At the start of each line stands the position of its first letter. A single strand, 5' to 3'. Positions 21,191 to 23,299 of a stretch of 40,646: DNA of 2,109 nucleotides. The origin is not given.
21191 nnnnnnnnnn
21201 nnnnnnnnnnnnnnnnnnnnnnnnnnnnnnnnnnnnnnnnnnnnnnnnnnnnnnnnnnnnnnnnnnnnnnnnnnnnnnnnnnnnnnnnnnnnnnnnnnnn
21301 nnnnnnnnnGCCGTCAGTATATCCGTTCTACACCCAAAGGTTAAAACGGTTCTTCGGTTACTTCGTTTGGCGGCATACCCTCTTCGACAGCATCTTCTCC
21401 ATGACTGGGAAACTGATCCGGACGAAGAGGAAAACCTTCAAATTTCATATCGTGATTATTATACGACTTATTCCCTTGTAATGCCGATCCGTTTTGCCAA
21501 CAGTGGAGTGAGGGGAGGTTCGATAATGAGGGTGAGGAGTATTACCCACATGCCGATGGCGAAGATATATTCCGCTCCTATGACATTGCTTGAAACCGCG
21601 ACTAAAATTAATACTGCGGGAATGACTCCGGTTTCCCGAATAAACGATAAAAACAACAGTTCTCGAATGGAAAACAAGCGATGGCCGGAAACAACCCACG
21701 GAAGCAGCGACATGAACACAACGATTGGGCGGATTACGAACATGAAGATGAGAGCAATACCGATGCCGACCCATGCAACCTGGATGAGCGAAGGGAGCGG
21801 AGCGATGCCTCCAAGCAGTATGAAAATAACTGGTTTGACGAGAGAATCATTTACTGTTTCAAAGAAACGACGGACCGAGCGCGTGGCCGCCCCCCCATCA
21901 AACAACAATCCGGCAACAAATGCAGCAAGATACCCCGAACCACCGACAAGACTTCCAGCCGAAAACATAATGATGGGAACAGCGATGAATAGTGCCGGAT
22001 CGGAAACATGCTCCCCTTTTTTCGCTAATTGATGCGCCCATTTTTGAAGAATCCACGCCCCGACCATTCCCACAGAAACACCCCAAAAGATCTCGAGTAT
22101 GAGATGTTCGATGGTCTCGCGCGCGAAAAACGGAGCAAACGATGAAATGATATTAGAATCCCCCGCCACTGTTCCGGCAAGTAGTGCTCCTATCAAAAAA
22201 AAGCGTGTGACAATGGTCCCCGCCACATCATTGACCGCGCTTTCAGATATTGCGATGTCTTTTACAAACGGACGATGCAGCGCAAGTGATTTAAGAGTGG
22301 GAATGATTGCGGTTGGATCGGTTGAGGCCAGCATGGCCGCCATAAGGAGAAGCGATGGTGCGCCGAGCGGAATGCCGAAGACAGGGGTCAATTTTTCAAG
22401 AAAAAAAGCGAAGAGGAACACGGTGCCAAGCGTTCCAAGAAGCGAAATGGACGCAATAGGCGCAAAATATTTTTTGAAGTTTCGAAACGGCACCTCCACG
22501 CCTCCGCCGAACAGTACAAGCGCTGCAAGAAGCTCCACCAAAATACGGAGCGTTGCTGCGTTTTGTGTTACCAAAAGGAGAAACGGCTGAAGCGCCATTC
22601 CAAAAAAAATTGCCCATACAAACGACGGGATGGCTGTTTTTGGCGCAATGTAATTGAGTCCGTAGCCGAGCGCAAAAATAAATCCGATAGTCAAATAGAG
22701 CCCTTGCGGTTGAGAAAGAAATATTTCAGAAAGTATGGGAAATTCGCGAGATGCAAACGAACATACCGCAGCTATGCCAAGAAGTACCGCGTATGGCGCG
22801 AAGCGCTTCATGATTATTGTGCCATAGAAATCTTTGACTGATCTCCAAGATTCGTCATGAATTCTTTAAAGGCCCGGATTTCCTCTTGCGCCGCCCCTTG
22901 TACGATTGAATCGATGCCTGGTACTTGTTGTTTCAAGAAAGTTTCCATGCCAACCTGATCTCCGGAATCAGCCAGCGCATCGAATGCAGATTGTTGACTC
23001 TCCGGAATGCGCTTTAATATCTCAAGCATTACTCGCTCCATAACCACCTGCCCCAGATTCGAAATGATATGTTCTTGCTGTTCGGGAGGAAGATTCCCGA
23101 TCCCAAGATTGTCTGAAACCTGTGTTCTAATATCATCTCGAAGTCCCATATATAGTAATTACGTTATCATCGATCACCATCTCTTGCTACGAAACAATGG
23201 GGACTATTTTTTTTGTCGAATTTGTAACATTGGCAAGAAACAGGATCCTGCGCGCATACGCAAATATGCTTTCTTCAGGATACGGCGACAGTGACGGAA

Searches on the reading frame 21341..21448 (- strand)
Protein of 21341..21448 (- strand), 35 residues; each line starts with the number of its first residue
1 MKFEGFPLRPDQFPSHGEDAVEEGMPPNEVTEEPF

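Call 5: search_protein_families(library=pfam, proteins=[window:21341-21448:-], max_evalue=0.01)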
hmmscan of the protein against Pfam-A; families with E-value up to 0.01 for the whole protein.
window:21341-21448:- (35 aa): 0 families

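Call 14: find_encoding_contigs(protein=window:21344-21448:-, flank=10000, max_places=10)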
Protein seq(35 aa) (35 aa): 2 contigs read that carry it; 2 places shown.
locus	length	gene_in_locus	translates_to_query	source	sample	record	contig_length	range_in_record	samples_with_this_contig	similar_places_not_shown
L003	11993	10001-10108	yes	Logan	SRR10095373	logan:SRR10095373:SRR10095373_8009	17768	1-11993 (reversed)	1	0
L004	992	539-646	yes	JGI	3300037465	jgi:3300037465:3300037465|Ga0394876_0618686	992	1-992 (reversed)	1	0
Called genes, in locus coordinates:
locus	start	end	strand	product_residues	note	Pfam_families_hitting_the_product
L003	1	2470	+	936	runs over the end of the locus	PF01935:DUF87 (faint), PF26449:DUF8128, PF10412:TrwB_AAD_bind (faint)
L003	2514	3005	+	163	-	-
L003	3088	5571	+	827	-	-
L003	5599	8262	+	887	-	-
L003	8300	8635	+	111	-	PF18908:DUF5663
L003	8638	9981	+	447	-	PF00999:Na_H_Exchanger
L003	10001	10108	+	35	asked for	-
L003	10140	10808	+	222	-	PF13177:DNA_pol3_delta2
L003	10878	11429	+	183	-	PF01765:RRF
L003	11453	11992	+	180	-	?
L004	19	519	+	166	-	PF00999:Na_H_Exchanger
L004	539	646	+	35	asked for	-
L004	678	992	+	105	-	?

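Call 19: search_protein_representatives(protein=window:21344-21448:-)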
Query: 35 residues. Proteins with E-value up to 0.001 (for the whole library): 1; up to 1e-10: 1; up to 1e-30: 0. The best 1 are listed.
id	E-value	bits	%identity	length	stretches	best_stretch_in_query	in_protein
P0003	1.7e-16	73.8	100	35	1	1-35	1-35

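Call 69: predict_structure(protein=window:21344-21448:-)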
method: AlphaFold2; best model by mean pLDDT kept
length: 35 residues; sequences in the alignment: 1
mean_pLDDT: 72.9   pTM: 0.16
mean pLDDT of the five models: 72.9, 69.2, 68.1, 67.6, 66.6
residues with pLDDT >= 90: 0; 70-90: 25; 50-70: 10; < 50: 0
segments of 3 or more residues with pLDDT < 50: none
pLDDT, mean of each block of 10 residues (from residue 1): 71 68 77 78
secondary structure, 60 per line:
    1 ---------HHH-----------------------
elements in order:

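Call 70: search_dna_similar(query=window:21344-21448:-, collection=phages, mode=protein, max_evalue=10, max_rows=10)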
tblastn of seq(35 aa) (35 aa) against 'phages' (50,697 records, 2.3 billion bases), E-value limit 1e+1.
No match.

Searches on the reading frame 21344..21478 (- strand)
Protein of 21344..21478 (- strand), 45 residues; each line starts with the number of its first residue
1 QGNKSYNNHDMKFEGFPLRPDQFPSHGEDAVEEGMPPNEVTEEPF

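Call 58: find_homologous_proteins(query=window:21344-21478:-, max_evalue=10)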
Query window:21344-21478:- (45 aa): 1 proteins with E <= 10 among 1 candidates.
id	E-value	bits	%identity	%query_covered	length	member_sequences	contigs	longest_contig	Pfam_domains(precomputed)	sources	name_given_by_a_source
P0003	2.2e-15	73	100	78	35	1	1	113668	-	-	-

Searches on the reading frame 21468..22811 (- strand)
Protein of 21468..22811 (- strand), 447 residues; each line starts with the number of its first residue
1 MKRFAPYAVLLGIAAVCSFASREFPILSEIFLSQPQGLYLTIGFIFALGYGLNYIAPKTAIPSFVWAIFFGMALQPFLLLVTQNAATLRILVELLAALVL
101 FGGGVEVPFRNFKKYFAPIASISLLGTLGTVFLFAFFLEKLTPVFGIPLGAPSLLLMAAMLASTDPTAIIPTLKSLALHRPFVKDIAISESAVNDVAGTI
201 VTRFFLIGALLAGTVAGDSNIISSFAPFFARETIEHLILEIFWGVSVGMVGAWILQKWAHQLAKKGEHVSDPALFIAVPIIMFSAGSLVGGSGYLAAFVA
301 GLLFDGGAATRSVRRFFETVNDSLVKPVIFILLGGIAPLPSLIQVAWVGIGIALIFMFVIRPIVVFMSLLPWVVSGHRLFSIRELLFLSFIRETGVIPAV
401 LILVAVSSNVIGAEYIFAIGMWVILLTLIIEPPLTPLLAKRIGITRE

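Call 5: search_protein_families(library=pfam, proteins=[window:21468-22811:-], max_evalue=0.01)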
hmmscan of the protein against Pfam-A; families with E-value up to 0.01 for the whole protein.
window:21468-22811:- (447 aa): 1 family
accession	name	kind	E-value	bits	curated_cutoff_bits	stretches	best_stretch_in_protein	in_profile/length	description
PF00999.27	Na_H_Exchanger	-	5e-38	131.4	26.2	1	47-437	4-371/375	Sodium/hydrogen exchanger, transmembrane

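Call 37: find_related_loci(query=window:21468-22811:-, collection=metagenome_contigs, flank=3000)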
Query window:21468-22811:- (447 aa) in metagenome_contigs; peptide patterns used: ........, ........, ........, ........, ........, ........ (x = any residue, [..] = any of these).
338 stretches matched a pattern; 8 encode a relative of the query (tblastn E <= 1e-3); 8 distinct loci.
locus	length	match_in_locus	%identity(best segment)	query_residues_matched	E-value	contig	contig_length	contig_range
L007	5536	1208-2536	61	1-447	4e-154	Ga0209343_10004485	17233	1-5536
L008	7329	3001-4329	61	1-447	5e-154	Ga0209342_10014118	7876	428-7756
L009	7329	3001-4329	61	1-447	5e-154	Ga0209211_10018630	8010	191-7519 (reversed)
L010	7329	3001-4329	61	1-447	6e-154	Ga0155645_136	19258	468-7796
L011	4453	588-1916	61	1-447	1e-157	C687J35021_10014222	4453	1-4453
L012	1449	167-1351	58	1-398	3e-153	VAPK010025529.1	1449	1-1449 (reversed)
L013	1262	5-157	73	397-447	8e-18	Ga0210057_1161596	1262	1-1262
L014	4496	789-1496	21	90-334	2e-6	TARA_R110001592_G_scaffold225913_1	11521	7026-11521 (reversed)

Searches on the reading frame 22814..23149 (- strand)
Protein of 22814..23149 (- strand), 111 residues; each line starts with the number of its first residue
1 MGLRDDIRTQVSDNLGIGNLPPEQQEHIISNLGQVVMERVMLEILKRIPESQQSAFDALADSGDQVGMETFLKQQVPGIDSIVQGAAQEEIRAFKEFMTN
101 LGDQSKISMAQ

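Call 5: search_protein_families(library=pfam, proteins=[window:22814-23149:-], max_evalue=0.01)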
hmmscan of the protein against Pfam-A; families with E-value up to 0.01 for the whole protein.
window:22814-23149:- (111 aa): 1 family
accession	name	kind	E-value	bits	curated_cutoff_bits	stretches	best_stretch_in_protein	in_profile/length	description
PF18908.5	DUF5663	-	1.6e-05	25.9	23.7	1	14-84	4-74/84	Protein of unknown function (DUF5663)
